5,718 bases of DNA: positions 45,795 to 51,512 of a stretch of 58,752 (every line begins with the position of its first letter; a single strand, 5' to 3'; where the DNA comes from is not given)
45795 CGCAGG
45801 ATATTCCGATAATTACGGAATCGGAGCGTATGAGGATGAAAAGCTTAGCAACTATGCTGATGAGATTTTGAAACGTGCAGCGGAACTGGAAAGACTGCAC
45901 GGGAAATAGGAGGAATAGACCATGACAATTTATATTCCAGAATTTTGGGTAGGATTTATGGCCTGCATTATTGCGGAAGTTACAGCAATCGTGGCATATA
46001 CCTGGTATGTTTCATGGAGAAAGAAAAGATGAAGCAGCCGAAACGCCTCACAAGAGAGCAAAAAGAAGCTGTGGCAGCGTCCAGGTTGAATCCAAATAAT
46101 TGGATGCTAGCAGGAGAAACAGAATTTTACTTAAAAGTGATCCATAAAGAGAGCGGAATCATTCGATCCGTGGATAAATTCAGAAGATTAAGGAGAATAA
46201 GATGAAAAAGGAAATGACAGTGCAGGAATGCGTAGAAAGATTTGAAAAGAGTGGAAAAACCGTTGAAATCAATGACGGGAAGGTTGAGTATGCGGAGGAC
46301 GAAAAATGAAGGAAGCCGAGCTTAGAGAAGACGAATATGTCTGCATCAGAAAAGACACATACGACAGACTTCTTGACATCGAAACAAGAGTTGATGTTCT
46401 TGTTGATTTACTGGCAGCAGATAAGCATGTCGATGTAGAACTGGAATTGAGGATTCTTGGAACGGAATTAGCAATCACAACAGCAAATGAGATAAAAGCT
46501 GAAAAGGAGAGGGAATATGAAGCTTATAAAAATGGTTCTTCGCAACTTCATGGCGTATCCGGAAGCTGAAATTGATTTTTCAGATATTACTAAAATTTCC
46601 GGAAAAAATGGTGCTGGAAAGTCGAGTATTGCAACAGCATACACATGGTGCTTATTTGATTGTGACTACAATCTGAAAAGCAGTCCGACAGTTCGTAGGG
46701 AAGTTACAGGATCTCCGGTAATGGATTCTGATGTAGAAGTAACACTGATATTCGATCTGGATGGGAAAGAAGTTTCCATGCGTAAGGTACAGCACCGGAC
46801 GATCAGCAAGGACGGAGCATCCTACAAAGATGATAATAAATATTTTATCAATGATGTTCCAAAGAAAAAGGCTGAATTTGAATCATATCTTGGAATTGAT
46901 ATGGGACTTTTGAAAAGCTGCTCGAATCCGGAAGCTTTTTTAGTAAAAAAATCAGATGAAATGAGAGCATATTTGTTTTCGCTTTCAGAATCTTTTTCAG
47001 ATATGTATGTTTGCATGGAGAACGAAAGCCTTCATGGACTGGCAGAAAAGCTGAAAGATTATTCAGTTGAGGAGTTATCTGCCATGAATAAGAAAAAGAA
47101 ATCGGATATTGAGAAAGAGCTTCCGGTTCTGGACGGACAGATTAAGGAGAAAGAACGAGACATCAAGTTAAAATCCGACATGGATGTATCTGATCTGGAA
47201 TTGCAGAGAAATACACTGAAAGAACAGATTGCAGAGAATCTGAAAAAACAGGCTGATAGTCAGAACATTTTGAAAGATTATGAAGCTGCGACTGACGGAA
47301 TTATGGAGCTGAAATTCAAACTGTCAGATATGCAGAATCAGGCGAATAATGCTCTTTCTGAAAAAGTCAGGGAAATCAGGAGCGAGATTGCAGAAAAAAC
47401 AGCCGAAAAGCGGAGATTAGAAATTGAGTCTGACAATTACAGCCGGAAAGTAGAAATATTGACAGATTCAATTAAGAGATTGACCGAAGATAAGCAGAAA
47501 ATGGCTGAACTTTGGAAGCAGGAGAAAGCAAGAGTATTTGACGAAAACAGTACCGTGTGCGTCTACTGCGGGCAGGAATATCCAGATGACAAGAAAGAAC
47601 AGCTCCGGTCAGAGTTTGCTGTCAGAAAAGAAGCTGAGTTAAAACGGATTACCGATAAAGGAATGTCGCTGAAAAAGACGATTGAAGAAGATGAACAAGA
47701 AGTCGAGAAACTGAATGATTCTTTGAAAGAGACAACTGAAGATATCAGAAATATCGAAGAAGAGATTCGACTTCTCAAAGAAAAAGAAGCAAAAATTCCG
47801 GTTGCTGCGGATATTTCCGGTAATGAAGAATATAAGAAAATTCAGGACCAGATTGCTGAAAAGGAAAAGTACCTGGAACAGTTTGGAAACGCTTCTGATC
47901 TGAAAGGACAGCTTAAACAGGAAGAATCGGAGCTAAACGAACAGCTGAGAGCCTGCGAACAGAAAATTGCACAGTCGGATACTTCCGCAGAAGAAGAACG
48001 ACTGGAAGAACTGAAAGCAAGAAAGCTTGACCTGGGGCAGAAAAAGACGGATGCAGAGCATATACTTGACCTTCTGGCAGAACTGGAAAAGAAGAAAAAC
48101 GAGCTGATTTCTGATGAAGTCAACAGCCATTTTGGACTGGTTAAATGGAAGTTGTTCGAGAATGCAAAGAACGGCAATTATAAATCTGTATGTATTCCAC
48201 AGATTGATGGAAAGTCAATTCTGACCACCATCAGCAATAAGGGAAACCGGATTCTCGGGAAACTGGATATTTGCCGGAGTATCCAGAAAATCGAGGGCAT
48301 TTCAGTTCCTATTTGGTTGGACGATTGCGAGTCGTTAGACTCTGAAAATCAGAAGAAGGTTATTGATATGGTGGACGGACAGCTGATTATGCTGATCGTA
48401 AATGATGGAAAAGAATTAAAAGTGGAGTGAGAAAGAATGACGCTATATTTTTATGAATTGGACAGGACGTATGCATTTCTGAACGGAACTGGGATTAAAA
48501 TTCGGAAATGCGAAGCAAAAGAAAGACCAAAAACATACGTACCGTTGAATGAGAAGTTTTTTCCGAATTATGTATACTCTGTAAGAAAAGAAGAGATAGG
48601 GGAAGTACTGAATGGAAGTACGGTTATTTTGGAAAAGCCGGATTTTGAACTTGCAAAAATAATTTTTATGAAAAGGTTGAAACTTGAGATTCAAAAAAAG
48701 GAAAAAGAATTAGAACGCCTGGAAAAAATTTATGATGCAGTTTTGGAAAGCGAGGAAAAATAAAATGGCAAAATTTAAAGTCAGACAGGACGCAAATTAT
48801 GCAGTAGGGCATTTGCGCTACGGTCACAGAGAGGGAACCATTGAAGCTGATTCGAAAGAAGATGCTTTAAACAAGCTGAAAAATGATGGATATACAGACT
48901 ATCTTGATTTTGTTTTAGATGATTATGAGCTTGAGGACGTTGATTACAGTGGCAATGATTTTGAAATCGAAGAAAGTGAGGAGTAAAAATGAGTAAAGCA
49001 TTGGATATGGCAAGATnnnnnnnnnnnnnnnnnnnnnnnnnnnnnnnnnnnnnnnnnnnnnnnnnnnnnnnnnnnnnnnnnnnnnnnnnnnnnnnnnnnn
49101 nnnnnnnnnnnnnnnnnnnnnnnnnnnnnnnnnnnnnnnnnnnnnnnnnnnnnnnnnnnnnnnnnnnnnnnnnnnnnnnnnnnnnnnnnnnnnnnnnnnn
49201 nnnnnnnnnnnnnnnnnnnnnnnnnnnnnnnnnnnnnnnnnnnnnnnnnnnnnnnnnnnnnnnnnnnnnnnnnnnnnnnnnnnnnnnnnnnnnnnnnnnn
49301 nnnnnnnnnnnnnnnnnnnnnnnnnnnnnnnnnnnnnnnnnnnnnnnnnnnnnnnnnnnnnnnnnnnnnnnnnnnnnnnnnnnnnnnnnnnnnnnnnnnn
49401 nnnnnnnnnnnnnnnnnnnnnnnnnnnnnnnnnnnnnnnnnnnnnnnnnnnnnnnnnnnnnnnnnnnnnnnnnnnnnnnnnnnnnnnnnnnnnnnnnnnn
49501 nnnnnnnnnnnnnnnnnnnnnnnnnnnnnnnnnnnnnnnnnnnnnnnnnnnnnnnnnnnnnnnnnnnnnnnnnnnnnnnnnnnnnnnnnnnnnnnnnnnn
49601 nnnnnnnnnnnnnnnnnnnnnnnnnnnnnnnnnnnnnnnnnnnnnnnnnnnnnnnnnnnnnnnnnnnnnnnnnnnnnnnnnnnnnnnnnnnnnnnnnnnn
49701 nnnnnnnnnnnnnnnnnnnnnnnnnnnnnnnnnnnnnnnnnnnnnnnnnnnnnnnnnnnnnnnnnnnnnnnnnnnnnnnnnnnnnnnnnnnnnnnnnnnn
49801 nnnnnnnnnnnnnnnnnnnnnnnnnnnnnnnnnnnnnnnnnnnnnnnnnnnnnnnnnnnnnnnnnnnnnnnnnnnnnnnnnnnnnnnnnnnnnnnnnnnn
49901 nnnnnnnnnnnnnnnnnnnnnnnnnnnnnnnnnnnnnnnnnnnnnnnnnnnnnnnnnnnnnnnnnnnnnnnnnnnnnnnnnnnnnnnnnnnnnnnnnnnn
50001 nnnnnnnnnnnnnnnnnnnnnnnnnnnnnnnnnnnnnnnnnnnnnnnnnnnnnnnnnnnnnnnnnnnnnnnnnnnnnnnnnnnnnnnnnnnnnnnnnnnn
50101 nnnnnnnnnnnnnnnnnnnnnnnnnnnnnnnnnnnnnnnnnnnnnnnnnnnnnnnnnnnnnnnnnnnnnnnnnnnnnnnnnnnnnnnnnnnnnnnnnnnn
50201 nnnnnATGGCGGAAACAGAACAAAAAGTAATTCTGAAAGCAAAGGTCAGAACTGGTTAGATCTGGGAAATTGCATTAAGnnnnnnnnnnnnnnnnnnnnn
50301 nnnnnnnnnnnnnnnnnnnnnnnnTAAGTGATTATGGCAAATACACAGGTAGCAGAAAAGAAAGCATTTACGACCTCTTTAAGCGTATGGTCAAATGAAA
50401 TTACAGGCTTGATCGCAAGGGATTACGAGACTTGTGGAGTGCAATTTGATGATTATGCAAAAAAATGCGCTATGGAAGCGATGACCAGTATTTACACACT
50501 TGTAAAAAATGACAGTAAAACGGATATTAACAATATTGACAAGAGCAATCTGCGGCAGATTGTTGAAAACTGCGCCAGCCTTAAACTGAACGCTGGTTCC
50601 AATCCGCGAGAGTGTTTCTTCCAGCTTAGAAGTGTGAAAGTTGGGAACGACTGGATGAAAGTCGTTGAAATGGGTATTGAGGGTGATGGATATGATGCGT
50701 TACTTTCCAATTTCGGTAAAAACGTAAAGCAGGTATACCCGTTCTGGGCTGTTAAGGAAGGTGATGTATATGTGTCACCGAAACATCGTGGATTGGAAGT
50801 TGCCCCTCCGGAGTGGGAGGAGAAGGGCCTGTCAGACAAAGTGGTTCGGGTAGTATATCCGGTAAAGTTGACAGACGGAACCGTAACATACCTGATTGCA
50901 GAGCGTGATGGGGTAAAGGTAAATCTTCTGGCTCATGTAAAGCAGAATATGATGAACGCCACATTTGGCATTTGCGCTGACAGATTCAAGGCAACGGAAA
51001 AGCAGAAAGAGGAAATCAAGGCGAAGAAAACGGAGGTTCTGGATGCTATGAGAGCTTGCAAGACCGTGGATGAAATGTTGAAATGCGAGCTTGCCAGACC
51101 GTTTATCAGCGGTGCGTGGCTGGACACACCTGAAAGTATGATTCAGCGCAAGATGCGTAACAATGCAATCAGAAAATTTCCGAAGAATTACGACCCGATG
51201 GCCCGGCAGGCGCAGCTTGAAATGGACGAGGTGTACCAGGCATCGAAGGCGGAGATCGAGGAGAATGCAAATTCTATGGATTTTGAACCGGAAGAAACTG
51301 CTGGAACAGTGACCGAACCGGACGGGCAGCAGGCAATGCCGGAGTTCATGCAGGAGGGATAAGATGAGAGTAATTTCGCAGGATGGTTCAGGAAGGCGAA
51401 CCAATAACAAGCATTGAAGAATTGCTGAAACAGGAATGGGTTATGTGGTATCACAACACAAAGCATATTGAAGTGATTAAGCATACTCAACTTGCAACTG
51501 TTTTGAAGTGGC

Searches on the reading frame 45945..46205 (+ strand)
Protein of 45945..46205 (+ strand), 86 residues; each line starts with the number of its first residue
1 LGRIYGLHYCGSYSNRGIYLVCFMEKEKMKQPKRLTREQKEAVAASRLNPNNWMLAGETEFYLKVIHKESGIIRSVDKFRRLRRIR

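Call 66: search_protein_families(library=phrogs, proteins=[window:45945-46205:+], max_evalue=0.0001)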
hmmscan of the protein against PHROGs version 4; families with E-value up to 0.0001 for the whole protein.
window:45945-46205:+ (86 aa): 1 family
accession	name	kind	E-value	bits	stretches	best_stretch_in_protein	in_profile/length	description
phrog_4292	-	unknown function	4.8e-17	62.7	1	29-79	1-51/51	-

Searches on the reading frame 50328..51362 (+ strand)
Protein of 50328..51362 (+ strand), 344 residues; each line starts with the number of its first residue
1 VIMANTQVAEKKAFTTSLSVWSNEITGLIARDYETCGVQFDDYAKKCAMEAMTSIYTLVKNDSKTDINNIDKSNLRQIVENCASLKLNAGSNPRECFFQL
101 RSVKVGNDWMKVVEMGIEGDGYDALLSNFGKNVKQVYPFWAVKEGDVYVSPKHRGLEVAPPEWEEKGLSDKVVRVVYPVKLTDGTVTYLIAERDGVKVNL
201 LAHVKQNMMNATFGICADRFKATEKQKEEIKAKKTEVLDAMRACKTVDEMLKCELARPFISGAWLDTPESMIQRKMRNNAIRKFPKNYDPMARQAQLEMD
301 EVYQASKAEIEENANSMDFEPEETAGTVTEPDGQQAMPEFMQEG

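Call 66: search_protein_families(library=phrogs, proteins=[window:50328-51362:+], max_evalue=0.0001)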
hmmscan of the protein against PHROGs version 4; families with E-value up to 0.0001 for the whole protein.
window:50328-51362:+ (344 aa): 1 family
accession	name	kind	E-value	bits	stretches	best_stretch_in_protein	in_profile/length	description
phrog_2185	-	DNA, RNA and nucleotide metabolism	8.9e-93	312.5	1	7-325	4-328/390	RecT-like ssDNA annealing protein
